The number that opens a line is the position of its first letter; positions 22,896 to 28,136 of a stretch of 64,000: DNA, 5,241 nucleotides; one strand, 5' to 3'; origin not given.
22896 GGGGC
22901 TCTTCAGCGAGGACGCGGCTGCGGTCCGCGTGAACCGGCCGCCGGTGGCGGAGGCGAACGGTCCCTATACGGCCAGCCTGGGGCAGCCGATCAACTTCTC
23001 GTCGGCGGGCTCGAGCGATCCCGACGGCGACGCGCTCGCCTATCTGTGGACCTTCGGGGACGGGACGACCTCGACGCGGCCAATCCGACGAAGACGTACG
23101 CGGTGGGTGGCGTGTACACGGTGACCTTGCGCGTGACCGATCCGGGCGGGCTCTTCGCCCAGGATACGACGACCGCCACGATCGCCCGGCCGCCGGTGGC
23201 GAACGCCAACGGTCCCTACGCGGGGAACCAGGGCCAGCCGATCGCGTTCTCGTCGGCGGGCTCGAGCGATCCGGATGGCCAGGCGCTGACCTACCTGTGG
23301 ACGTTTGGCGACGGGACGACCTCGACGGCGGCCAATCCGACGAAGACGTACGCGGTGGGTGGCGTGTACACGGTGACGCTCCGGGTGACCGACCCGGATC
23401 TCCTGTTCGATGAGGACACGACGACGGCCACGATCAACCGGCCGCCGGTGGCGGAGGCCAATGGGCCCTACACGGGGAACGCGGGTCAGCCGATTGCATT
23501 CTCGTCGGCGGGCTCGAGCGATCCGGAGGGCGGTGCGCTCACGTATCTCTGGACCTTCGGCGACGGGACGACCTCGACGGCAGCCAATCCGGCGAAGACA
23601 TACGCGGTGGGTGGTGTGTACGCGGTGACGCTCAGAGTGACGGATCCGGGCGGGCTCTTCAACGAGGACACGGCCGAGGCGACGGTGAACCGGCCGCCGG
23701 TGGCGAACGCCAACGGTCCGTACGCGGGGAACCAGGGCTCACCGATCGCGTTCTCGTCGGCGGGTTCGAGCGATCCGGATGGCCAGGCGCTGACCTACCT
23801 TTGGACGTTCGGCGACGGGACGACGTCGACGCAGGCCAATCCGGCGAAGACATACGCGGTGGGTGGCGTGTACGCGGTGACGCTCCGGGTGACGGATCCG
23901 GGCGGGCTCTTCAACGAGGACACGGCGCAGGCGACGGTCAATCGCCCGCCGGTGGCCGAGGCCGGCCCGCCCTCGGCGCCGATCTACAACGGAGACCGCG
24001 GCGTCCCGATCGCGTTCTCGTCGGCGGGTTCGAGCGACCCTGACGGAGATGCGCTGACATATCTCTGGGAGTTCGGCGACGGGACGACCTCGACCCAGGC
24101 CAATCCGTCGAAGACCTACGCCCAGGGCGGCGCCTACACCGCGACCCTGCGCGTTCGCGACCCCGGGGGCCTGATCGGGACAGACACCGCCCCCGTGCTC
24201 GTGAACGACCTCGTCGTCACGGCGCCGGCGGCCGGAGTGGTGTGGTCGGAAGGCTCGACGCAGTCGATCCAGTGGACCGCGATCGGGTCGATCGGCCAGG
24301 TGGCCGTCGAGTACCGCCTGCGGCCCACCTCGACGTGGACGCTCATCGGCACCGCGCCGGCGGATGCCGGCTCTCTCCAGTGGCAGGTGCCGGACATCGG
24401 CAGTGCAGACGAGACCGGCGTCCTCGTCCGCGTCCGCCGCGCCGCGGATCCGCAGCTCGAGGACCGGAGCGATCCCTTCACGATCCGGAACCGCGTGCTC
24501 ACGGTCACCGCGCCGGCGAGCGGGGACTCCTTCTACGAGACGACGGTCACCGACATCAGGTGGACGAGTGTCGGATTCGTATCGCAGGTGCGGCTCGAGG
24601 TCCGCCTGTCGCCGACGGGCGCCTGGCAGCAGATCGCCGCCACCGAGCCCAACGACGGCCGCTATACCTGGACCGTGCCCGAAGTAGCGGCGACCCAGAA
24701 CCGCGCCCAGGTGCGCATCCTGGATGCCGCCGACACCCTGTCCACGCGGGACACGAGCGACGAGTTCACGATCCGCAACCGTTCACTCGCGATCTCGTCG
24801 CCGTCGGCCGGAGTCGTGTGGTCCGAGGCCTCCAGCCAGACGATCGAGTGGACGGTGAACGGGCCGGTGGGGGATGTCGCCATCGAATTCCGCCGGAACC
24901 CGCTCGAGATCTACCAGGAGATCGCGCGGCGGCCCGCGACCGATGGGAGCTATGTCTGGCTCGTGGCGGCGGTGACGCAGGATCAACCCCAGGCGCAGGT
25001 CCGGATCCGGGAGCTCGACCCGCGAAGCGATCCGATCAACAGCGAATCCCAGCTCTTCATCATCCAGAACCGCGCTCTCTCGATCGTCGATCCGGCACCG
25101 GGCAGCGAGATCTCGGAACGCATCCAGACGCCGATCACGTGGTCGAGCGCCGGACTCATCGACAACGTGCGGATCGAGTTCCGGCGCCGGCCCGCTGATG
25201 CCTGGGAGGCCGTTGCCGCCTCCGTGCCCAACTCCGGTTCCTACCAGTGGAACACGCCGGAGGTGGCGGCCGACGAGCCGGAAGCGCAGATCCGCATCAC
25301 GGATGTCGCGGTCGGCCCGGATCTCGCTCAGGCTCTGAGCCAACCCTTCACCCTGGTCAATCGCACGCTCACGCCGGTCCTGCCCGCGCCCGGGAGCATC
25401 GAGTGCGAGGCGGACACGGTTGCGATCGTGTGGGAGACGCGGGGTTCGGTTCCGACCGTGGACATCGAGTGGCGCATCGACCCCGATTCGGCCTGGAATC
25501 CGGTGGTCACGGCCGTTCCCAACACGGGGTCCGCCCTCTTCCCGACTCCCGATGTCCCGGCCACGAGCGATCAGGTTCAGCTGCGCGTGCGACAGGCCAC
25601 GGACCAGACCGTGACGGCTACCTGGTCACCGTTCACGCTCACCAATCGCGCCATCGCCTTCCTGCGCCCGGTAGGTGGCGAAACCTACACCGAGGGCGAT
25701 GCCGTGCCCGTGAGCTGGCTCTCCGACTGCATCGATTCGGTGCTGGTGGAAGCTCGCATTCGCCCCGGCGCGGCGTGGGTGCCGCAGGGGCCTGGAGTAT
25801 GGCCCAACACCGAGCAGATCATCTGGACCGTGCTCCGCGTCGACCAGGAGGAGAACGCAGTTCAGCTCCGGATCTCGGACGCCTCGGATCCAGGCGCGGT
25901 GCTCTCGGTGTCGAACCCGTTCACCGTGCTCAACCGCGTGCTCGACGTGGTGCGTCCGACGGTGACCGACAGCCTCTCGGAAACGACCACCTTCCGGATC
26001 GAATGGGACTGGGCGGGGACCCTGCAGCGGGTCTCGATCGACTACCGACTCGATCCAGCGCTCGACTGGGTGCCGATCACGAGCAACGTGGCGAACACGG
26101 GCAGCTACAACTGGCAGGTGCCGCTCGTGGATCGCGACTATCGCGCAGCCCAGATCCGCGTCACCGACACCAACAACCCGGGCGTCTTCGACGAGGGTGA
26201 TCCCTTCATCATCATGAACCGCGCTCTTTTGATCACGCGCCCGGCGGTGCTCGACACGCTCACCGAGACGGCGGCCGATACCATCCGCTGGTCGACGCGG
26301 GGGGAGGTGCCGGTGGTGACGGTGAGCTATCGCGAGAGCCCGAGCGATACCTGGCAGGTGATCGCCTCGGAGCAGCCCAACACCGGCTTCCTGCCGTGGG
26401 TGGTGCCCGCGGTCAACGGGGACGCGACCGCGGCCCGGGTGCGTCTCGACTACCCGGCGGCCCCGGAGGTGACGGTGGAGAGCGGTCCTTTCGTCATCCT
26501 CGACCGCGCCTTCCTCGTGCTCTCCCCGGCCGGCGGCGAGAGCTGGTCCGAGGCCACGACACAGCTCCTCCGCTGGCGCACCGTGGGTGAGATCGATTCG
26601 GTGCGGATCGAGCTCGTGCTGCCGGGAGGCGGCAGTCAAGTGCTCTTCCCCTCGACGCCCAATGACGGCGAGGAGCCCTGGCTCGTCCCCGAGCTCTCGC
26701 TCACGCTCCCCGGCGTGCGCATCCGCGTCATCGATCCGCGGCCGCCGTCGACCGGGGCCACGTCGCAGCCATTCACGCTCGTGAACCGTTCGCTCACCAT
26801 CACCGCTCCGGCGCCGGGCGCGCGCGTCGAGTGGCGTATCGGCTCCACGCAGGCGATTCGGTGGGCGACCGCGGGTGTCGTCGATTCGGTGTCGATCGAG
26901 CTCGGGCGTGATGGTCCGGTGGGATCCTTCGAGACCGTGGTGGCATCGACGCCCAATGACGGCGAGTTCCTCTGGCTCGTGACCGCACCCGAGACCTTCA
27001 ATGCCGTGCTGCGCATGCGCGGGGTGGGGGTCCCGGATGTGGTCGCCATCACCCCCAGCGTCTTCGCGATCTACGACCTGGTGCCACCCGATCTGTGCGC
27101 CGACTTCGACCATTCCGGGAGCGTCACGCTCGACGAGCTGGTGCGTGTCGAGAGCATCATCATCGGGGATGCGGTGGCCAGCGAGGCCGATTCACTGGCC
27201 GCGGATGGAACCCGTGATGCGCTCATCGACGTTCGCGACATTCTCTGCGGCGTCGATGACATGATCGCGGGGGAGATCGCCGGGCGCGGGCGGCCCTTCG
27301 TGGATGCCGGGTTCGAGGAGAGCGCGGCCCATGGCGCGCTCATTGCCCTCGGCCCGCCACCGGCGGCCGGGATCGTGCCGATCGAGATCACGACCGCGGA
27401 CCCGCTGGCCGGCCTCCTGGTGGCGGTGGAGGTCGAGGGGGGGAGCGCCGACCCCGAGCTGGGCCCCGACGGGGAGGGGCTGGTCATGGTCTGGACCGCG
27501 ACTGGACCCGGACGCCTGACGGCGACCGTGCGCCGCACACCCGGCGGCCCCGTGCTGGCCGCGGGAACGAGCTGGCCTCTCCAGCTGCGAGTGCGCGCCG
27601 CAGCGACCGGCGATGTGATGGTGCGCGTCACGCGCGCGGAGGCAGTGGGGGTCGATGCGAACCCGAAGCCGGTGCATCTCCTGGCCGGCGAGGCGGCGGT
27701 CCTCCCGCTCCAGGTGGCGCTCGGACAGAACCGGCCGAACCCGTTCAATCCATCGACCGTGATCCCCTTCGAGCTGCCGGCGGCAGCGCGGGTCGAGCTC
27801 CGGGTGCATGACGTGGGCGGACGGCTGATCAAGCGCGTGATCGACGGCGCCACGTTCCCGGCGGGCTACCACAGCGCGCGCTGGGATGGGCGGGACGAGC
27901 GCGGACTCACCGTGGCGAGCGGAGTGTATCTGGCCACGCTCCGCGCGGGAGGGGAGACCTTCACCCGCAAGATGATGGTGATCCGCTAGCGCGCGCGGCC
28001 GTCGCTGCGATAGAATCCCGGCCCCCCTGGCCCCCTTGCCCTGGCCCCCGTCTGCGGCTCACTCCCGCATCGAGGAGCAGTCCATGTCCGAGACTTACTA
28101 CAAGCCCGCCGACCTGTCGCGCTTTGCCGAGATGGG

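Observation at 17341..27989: Stop/start-overlapping cassette: TPR/CsgG-like lipoprotein, beta-barrel, cohesin lipoprotein and a giant dockerin-bearing surface protein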

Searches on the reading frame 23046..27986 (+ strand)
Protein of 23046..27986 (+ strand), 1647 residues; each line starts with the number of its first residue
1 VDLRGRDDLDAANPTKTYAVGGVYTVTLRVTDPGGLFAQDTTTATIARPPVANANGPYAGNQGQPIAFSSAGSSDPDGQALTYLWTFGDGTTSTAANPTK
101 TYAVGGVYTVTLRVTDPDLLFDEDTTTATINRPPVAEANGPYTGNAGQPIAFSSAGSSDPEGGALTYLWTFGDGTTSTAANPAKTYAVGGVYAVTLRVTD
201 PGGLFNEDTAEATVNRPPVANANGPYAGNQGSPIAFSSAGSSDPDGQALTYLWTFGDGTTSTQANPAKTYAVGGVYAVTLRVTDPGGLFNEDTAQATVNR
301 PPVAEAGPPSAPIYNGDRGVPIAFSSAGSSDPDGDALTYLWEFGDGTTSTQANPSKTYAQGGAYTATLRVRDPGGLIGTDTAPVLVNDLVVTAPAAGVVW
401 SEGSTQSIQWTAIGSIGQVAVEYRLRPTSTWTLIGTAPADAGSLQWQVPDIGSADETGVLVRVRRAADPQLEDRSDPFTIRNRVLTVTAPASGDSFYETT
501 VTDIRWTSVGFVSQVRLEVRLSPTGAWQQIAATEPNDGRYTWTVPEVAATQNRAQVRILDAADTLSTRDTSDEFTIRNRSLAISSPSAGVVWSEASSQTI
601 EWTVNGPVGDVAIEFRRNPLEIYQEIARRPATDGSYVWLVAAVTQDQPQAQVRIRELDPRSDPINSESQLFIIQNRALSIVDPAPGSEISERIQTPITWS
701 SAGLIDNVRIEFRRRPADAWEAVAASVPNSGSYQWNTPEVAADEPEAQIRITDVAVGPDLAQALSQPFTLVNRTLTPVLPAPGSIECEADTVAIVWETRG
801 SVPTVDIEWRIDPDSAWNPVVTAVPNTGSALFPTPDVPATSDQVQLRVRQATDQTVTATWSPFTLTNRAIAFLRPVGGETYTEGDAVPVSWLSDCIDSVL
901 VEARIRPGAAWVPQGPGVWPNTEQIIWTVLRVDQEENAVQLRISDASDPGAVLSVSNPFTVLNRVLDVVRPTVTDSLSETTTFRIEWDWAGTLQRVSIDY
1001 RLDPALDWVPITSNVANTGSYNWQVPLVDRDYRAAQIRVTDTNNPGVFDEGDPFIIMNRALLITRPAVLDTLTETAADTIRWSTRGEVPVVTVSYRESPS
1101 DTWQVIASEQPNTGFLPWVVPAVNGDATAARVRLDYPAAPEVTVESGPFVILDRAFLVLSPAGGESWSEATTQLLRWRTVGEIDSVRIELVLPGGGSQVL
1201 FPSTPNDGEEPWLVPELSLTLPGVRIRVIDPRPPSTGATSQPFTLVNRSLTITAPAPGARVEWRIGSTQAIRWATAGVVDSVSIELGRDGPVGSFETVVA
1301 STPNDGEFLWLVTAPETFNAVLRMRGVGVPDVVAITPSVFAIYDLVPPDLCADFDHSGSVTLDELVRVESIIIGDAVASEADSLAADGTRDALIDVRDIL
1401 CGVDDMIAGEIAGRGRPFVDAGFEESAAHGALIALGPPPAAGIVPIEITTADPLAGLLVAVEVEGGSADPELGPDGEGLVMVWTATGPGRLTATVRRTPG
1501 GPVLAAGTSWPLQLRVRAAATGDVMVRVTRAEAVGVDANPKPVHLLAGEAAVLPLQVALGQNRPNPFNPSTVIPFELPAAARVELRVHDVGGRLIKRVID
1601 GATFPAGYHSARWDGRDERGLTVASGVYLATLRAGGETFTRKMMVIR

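Call 5: search_protein_families(library=pfam, proteins=[window:23046-27986:+], max_evalue=0.1)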
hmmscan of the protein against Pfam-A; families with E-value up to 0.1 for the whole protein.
window:23046-27986:+ (1647 aa): 8 families
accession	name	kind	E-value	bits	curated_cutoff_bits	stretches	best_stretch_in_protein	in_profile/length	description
PF18911.6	PKD_4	-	5.9e-91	299.1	27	5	215-298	1-85/85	PKD domain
PF00801.26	PKD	-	8.8e-50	167.1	23.5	4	58-117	9-68/80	PKD domain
PF22352.2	K319L-like_PKD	-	6.6e-16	58.5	27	4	69-129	17-83/84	K319L-like, PKD domain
PF21027.3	Sde0182_C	-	1.5e-12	48.4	27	0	322-341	2-21/83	Cellulose-binding protein Sde0182, C-terminal domain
PF10342.15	Kre9_KNH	-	6.4e-12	46.5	24.6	1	490-576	2-94/94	Kre9/KNH-like N-terminal Ig-like domain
PF13860.13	FlgD_ig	-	1.2e-08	35.3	27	1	1577-1633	18-74/79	FlgD Ig-like domain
PF16967.11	TcfC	-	5.9e-05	23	29.4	0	21-41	43-63/68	E-set like domain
PF16820.11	PKD_3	-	0.064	13.6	26.3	0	82-114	34-66/68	PKD-like domain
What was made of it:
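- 24201..27065 (+): 10 tandem Ig-like units of about 95 aa (Kre9_KNH-like). Pfam Kre9_KNH 46.5 bits (call 5).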

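Call 9: search_protein_families(library=ncbifam, proteins=[window:23046-27986:+], max_evalue=0.1)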
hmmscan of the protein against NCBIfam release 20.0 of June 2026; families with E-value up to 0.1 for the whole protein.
window:23046-27986:+ (1647 aa): 10 families
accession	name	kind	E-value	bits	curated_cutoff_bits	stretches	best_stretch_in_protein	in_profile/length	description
NF038112.1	myxo_dep_M36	subfamily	3e-23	81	1500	1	291-354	1179-1242/1604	myxosortase-dependent M36 family metallopeptidase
TIGR00864.1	PCC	subfamily_domain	6.5e-07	26.1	1861.4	3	249-369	1338-1458/2700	polycystin cation channel protein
NF058578.1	CPR_pilus_PamR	equivalog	5.3e-05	22.2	300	0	13-38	205-230/297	pilus system RbmA-like protein PamR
TIGR04183.1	Por_Secre_tail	domain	0.00016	21.6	23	1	1564-1645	3-71/72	T9SS type A sorting domain-containing protein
NF005176.1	PRK06655.1-1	equivalog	0.00046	20.2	230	1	1578-1635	94-150/197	flagellar hook assembly protein FlgD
NF052323.1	T9SSA_dep_M6i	equivalog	0.0012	16.8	600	1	1562-1636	960-1028/1043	T9SS-dependent M6-like inactivated metalloprotease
NF052228.1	T9SS_PorZ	equivalog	0.0046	15.4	260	1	1584-1647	698-757/757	type IX secretion system anionic LPS delivery protein PorZ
NF009276.0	PRK12633.1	equivalog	0.0049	16.6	383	1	1548-1634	93-181/234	flagellar basal body rod modification protein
NF033707.1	T9SS_sortase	equivalog_domain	0.0054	14.4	420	1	1561-1633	1000-1076/1095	type IX secretion system sortase PorU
NF009452.0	PRK12812.1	equivalog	0.061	12.5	258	0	1582-1630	153-202/289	flagellar basal body rod modification protein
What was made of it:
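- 27720..27986 (+): T9SS type-A-like C-terminal sorting domain (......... motif, FlgD_ig fold). TIGR04183 21.6 bits against cutoff 23 (call 9).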

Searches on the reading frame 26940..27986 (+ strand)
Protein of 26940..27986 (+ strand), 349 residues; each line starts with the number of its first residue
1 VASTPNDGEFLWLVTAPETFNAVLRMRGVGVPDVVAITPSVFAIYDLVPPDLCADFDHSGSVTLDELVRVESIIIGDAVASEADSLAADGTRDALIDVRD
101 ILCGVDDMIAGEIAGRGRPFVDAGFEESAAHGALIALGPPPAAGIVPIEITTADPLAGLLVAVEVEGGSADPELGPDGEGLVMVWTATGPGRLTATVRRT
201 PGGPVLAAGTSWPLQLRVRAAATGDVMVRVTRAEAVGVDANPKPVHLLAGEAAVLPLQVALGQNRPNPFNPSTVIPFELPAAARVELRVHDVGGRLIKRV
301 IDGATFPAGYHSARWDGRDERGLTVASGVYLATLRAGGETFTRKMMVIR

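Call 10: search_solved_structures(query=window:26940-27986:+, max_evalue=10, show_alignments=3)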
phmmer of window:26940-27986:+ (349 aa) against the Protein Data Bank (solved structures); distinct sequences matched with E-value up to 10: 6.
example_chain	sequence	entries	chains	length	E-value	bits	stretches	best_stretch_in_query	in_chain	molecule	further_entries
7eh9_A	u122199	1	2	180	0.001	21.5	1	272-337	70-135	Basal-body rod modification protein FlgD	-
7bhq_A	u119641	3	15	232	0.0018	20.7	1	272-337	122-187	Basal-body rod modification protein FlgD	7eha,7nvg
3osv_A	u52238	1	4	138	0.32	13.3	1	278-333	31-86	Flagellar basal-body rod modification protein FlgD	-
4lzj_A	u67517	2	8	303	0.36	13.1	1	71-149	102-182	N-acetylmuramic acid 6-phosphate etherase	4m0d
1nri_A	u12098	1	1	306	0.37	13.1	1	71-149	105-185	Hypothetical protein HI0754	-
2m0a_A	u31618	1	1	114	0.5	12.7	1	20-80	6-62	Non-structural protein 3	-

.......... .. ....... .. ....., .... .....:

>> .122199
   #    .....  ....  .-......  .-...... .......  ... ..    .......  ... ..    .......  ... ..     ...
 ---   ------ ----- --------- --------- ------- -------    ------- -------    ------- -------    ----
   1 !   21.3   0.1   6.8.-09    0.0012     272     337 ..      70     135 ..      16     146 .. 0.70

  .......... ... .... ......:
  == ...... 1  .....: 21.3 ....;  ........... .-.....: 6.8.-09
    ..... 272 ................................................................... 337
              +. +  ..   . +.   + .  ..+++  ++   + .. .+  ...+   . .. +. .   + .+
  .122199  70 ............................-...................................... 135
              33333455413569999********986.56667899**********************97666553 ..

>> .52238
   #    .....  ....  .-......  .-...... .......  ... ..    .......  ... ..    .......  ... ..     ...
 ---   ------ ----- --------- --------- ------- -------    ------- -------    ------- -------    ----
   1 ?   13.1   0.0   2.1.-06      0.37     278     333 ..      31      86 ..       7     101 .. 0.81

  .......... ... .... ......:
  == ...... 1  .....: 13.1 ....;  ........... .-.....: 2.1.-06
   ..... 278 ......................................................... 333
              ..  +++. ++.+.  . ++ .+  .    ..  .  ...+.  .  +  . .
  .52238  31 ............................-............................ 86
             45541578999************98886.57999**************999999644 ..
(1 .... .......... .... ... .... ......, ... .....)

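Call 28: search_protein_families(library=pfam, proteins=[window:27066-27986:+], max_evalue=10)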
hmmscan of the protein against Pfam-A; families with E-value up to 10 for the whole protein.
window:27066-27986:+ (307 aa): 2 families
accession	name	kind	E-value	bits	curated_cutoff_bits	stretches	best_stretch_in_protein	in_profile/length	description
PF13860.13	FlgD_ig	-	4.3e-08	33.5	27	1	237-293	18-74/79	FlgD Ig-like domain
PF18962.6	Por_Secre_tail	-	0.057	14.1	27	1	224-305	3-75/75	Secretion system C-terminal sorting domain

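Call 59: predict_structure(alignment_id=A5)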
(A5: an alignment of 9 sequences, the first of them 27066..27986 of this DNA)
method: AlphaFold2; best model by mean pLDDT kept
length: 307 residues; sequences in the alignment: 9
mean_pLDDT: 64.8   pTM: 0.47
mean pLDDT of the five models: 64.8, 61.7, 58.2, 56.8, 55.5
residues with pLDDT >= 90: 9; 70-90: 138; 50-70: 94; < 50: 66
segments of 3 or more residues with pLDDT < 50: 1-63
pLDDT, mean of each block of 10 residues (from residue 1): 37 36 34 34 39 35 52 58 82 71 76 76 80 75 71 70 63 73 69 70 73 53 61 71 82 87 75 87 79 72 70
secondary structure, 60 per line:
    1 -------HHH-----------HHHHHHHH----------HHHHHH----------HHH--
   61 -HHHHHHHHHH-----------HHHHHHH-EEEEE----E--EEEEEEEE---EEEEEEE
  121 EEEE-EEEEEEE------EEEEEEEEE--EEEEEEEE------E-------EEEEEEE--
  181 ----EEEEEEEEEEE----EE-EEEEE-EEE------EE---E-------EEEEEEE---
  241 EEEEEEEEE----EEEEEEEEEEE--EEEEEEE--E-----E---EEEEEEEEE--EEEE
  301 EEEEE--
elements in order: H22-29 H40-45 H62-71 H83-89 E91-95 E103-110 E114-124 E126-132 E139-147 E150-157 E172-178 E185-195 E203-207 E209-211 E231-237 E241-249 E254-264 E267-273 E286-294 E297-305
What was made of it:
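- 27078..27290 (+): Dockerin-like module with two Ca-loop/helix (F-hand) segments starting 34 residues apart, flanked by two Cys: the first invariant, the second present in 5 of the 8 profile sequences. The AF2 model is unreliable here (pLDDT below 50, call 59).
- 27282..27719 (+): Cohesin-fold beta-sandwich inside g4. AF2 pLDDT about 70-80 over this segment (call 59).
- On Cohesin: g4 internal module (nt 27282-27719): AF2 segment pLDDT about 70-80 (call 59).
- The dockerin segment of the AF2 model has pLDDT below 50 (call 59). The AF2 tail model is only moderate (pLDDT 64.8, call 59).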

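Call 62: fold_search(model_id=the predicted structure, library=pdb)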
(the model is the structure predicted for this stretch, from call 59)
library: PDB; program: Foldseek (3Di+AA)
matches with E <= 10: 1723; with E <= 0.001: 75
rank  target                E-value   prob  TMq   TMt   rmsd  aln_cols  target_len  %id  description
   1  2w1n                  9.5e-09  1.00  0.30  0.39  15.4       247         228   10  cohesin and fibronectin type-III double module construct from the Clostridium perfringens glycoside hydrolase GH84C (released 2009-02-03)
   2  8jmw_A                2.1e-07  1.00  0.26  0.17  12.5       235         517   14  Fibril form of serine peptidase Vpr (released 2023-12-06)
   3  3l8q_C                3.4e-06  1.00  0.30  0.28  16.3       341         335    8  Structure analysis of the type II cohesin dyad from the adaptor ScaA scaffoldin of Acetivibrio cellulolyticus (released 2010-05-05)
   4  3l8q_D                3.8e-06  1.00  0.29  0.27  16.1       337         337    8  Structure analysis of the type II cohesin dyad from the adaptor ScaA scaffoldin of Acetivibrio cellulolyticus (released 2010-05-05)
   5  6za2_A                1.2e-05  1.00  0.26  0.08  17.1       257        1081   14  Crystal structure of dimeric latent PorU from Porphyromonas gingivalis (released 2021-09-29)
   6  3l8q_B                1.8e-05  1.00  0.31  0.28  17.1       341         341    8  Structure analysis of the type II cohesin dyad from the adaptor ScaA scaffoldin of Acetivibrio cellulolyticus (released 2010-05-05)
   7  6za2_B                2.2e-05  1.00  0.27  0.09  18.2       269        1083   13  Crystal structure of dimeric latent PorU from Porphyromonas gingivalis (released 2021-09-29)
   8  6kgf_C                2.3e-05  1.00  0.31  0.59   4.9       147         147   14  Crystal structure of CaDoc0917(R16D)-CaCohA2 complex at pH 8.2 (released 2020-07-08)
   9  2xdh                  2.7e-05  1.00  0.33  0.67   4.8       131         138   14  Non-cellulosomal cohesin from the hyperthermophilic archaeon Archaeoglobus fulgidus (released 2010-05-26)
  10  1xf1_A                3.5e-05  1.00  0.30  0.12  12.0       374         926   10  Structure of C5a peptidase- a key virulence factor from Streptococcus (released 2005-11-22)
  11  7bj3                  4.1e-05  1.00  0.28  0.11  13.8       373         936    9  ScpA from Streptococcus pyogenes, S512A active site mutant (released 2021-05-12)
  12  6vjb                  4.5e-05  1.00  0.28  0.08  13.8       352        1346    8  Crystal structure of a catalytically inactive CXC Chemokine-degrading protease SpyCEP from Streptococcus pyogenes (released 2020-04-15)
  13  7yzx_A                5.3e-05  1.00  0.29  0.11  14.5       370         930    9  ScpA from Streptococcus pyogenes, D783A mutant. (released 2022-08-31)
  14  6kge_A                5.9e-05  1.00  0.32  0.62   4.4       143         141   14  Crystal structure of CaDoc0917(R16D)-CaCohA2 complex at pH 5.5 (released 2020-07-08)
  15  6kgc_A                5.9e-05  1.00  0.32  0.60   4.7       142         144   14  Crystal structure of CaDoc0917(R49D)-CaCohA2 complex at pH 5.4 (released 2020-07-08)
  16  3fnk_C                6.2e-05  1.00  0.32  0.52   4.7       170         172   12  Crystal structure of the second type II cohesin module from the cellulosomal adaptor ScaA scaffoldin of Acetivibrio ce (released 2009-06-23)
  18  2jh2_A                6.5e-05  1.00  0.31  0.65   3.7       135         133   14  X-ray crystal structure of a cohesin-like module from Clostridium perfringens (released 2007-11-06)
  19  3fnk_A                6.5e-05  1.00  0.32  0.51   5.5       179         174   12  Crystal structure of the second type II cohesin module from the cellulosomal adaptor ScaA scaffoldin of Acetivibrio ce (released 2009-06-23)
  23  3fnk_B                8.5e-05  1.00  0.32  0.52   4.7       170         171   12  Crystal structure of the second type II cohesin module from the cellulosomal adaptor ScaA scaffoldin of Acetivibrio ce (released 2009-06-23)
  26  6kgf_A                9.9e-05  1.00  0.31  0.60   4.9       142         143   14  Crystal structure of CaDoc0917(R16D)-CaCohA2 complex at pH 8.2 (released 2020-07-08)
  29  2jh2_B                1.2e-04  1.00  0.26  0.52   7.9       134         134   10  X-ray crystal structure of a cohesin-like module from Clostridium perfringens (released 2007-11-06)
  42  2jh2_C                3.2e-04  1.00  0.31  0.64   4.4       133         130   13  X-ray crystal structure of a cohesin-like module from Clostridium perfringens (released 2007-11-06)
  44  2b59_A                3.9e-04  1.00  0.30  0.50   5.2       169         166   10  The type II cohesin dockerin complex (released 2005-10-11)
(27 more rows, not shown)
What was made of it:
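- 27720..27986 (+): Foldseek hit to the PorU CTD (call 62).
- On Cohesin: g4 internal module (nt 27282-27719): Foldseek top hits are cohesins, with TMt 0.5-0.67 and rmsd 3.7-5 A (call 62).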
